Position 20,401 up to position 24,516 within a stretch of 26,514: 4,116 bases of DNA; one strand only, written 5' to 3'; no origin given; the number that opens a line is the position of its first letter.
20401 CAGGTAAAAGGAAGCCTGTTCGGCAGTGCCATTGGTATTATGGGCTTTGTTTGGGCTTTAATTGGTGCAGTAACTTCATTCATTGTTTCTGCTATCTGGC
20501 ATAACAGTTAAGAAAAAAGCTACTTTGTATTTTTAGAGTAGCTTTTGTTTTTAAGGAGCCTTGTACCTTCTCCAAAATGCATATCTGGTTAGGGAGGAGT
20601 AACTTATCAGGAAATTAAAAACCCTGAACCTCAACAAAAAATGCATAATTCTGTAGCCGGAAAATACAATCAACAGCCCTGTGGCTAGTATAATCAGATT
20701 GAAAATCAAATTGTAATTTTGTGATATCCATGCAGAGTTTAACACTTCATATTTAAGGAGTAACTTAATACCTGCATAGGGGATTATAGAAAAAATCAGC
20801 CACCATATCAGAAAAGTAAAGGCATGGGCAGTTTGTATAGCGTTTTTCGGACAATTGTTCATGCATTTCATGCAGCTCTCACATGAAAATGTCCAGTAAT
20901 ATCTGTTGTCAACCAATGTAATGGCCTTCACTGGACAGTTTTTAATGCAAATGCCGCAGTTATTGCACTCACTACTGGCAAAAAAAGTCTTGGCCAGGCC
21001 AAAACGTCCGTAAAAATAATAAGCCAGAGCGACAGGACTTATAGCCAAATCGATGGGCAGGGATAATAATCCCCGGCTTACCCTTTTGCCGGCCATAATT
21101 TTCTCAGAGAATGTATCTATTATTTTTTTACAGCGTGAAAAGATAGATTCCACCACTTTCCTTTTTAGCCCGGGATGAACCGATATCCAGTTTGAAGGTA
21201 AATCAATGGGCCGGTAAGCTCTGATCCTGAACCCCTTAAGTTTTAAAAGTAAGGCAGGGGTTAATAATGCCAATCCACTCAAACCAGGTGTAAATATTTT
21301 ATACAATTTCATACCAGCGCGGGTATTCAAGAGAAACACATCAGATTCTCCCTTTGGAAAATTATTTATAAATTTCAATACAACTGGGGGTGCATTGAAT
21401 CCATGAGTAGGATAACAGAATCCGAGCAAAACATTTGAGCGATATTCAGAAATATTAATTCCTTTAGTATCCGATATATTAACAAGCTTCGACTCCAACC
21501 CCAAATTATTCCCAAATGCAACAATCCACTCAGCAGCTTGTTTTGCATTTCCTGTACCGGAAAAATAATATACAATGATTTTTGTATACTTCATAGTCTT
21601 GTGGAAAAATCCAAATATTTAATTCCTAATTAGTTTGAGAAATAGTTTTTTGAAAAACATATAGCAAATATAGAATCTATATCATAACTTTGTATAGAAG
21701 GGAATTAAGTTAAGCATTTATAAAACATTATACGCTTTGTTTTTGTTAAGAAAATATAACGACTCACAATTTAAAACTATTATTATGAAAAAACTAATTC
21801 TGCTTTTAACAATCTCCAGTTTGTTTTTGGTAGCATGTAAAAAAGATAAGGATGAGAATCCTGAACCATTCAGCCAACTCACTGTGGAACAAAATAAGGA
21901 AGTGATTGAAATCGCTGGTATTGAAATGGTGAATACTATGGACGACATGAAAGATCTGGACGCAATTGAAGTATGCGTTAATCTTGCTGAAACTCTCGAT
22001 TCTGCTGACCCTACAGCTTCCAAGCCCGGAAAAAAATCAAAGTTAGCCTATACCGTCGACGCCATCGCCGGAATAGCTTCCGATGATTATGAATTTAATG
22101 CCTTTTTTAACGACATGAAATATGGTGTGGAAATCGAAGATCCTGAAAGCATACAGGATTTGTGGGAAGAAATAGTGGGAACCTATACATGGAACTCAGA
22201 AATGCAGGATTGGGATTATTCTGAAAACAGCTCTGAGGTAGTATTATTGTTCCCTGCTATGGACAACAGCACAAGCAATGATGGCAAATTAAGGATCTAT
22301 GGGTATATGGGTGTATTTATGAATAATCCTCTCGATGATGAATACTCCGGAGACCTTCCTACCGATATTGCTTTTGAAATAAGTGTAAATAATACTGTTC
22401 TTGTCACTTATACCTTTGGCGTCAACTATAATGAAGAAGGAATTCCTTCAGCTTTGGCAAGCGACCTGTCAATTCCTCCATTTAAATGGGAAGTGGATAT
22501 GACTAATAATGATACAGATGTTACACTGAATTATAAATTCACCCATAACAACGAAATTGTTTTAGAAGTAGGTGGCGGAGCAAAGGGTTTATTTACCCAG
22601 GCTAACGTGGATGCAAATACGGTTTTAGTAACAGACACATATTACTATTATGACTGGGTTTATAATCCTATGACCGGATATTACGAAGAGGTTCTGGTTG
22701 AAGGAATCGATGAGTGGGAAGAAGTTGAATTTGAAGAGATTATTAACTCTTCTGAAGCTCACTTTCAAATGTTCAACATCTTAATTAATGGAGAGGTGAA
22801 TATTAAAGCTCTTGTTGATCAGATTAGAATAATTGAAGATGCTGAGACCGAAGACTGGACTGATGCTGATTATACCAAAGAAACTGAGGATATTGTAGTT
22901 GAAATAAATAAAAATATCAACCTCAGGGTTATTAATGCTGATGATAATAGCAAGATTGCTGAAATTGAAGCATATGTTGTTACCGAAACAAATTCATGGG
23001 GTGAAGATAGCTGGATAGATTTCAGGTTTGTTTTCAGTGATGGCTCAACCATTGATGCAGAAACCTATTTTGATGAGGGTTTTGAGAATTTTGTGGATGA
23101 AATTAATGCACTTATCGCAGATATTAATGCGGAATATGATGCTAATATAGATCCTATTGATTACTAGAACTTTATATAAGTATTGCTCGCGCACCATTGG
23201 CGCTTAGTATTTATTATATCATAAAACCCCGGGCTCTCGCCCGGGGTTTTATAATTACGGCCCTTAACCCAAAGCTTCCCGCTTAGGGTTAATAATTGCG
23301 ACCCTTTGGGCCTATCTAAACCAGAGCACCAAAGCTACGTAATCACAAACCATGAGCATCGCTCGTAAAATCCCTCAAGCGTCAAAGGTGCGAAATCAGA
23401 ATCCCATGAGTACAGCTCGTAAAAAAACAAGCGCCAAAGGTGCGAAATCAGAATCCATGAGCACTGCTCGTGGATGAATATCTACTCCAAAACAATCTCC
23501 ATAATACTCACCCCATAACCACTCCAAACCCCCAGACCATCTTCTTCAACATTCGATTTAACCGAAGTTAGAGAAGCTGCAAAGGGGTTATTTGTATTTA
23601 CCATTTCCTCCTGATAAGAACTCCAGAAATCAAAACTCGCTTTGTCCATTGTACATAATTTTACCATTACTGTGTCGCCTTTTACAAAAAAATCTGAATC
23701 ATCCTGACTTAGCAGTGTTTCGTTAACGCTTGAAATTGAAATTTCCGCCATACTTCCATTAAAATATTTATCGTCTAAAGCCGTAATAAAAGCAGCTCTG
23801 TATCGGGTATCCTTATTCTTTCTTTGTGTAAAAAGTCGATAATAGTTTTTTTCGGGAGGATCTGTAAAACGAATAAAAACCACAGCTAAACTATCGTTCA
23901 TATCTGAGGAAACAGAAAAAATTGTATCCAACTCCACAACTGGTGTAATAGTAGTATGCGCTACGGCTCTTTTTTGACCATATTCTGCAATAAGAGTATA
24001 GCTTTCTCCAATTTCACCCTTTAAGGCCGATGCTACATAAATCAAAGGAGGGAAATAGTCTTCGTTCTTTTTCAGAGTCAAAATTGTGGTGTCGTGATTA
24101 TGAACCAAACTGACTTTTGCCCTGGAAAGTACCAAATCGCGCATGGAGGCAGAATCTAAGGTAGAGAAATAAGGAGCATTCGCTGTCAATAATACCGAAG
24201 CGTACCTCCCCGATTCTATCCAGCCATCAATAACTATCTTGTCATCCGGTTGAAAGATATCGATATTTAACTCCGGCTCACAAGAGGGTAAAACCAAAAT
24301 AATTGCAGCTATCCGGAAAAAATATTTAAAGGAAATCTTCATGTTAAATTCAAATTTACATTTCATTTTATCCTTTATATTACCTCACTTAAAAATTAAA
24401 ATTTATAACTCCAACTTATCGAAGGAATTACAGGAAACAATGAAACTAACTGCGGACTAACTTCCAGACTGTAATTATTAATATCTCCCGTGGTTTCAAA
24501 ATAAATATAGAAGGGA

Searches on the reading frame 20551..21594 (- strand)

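Call 34: search_protein_families(library=pfam, proteins=[window:20551-21594:-], max_evalue=0.00001)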
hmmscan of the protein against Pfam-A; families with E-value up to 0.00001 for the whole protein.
window:20551-21594:- (347 aa): 5 families
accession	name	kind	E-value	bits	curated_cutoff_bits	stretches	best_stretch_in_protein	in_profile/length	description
PF00037.32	Fer4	-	2.1e-09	37.2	21.1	0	208-226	6-24/24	4Fe-4S binding domain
PF13484.11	Fer4_16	-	8.7e-08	33.3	30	0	209-228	1-20/66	4Fe-4S double cluster binding domain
PF13187.11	Fer4_9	-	1.2e-07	32.1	27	1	209-253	1-52/52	4Fe-4S dicluster domain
PF12837.12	Fer4_6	-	3.3e-06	27.2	25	0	210-225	9-24/24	4Fe-4S binding domain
PF12838.12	Fer4_7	-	8.8e-06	26.5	27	0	210-252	2-52/52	4Fe-4S dicluster domain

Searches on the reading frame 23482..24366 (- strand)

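Call 34: search_protein_families(library=pfam, proteins=[window:23482-24366:-], max_evalue=0.00001)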
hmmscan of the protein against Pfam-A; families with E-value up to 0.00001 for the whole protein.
window:23482-24366:- (294 aa): 1 family
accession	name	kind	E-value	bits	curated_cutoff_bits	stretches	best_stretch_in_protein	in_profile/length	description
PF14054.11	DUF4249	-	1.3e-23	84.4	28.5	1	32-286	3-265/269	Domain of unknown function (DUF4249)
